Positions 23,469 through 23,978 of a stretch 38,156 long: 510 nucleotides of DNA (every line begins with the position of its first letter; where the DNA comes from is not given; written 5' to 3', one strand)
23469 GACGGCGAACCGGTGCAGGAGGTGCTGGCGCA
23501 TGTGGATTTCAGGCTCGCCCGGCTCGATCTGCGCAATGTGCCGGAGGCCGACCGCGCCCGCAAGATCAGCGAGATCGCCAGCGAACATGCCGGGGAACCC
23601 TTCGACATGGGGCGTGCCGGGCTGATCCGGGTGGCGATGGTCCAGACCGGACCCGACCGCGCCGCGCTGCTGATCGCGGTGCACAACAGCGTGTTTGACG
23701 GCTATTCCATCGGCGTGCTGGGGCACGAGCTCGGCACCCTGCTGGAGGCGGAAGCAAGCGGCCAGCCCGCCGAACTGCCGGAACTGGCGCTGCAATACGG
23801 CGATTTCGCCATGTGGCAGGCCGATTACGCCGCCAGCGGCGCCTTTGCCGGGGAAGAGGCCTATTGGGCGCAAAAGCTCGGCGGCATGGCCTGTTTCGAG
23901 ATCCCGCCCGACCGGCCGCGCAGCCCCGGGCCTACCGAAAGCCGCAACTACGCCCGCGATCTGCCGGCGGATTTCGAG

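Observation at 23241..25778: Stand-alone C-PCP-TE with non-canonical catalytic residues: C domain HNxxxDG and thioesterase with Cys nucleophile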

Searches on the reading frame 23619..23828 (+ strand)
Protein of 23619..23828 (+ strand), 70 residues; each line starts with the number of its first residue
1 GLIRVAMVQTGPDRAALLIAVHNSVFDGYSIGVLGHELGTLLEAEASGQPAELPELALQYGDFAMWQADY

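Call 38: search_solved_structures(query=window:23619-23828:+, max_evalue=0.001, show_alignments=5)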
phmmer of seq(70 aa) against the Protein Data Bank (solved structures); distinct sequences matched with E-value up to 0.001: 11.
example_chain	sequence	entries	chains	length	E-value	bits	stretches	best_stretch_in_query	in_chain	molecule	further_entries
6oyf_A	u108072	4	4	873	6.6e-11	45.2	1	2-68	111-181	Txo1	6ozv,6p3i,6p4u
6p1j_A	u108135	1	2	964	1.2e-08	38.1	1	2-68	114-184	Txo2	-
2jgp_A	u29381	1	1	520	1e-07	35.1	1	2-69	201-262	TYROCIDINE SYNTHETASE 3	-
8z0q_C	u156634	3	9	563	2.5e-07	33.9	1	4-67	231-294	Special condensation domain in NRPS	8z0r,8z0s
5u89_A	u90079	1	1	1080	1e-06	32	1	3-69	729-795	Amino acid adenylation domain protein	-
9rde_A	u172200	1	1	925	0.00023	24.5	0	2-67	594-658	Bacitracin synthase 3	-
9lcq_A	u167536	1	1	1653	0.00034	24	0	2-64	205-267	PvdL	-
9up2_A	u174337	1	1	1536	0.00052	23.4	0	2-64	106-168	PvdL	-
9lcp_A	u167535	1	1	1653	0.00065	23.1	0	2-64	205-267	PvdL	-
9lco_A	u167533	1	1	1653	0.00065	23.1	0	2-64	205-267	PvdL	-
6m7l_B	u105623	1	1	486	0.00083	22.8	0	15-68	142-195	Putative non-ribosomal peptide synthetase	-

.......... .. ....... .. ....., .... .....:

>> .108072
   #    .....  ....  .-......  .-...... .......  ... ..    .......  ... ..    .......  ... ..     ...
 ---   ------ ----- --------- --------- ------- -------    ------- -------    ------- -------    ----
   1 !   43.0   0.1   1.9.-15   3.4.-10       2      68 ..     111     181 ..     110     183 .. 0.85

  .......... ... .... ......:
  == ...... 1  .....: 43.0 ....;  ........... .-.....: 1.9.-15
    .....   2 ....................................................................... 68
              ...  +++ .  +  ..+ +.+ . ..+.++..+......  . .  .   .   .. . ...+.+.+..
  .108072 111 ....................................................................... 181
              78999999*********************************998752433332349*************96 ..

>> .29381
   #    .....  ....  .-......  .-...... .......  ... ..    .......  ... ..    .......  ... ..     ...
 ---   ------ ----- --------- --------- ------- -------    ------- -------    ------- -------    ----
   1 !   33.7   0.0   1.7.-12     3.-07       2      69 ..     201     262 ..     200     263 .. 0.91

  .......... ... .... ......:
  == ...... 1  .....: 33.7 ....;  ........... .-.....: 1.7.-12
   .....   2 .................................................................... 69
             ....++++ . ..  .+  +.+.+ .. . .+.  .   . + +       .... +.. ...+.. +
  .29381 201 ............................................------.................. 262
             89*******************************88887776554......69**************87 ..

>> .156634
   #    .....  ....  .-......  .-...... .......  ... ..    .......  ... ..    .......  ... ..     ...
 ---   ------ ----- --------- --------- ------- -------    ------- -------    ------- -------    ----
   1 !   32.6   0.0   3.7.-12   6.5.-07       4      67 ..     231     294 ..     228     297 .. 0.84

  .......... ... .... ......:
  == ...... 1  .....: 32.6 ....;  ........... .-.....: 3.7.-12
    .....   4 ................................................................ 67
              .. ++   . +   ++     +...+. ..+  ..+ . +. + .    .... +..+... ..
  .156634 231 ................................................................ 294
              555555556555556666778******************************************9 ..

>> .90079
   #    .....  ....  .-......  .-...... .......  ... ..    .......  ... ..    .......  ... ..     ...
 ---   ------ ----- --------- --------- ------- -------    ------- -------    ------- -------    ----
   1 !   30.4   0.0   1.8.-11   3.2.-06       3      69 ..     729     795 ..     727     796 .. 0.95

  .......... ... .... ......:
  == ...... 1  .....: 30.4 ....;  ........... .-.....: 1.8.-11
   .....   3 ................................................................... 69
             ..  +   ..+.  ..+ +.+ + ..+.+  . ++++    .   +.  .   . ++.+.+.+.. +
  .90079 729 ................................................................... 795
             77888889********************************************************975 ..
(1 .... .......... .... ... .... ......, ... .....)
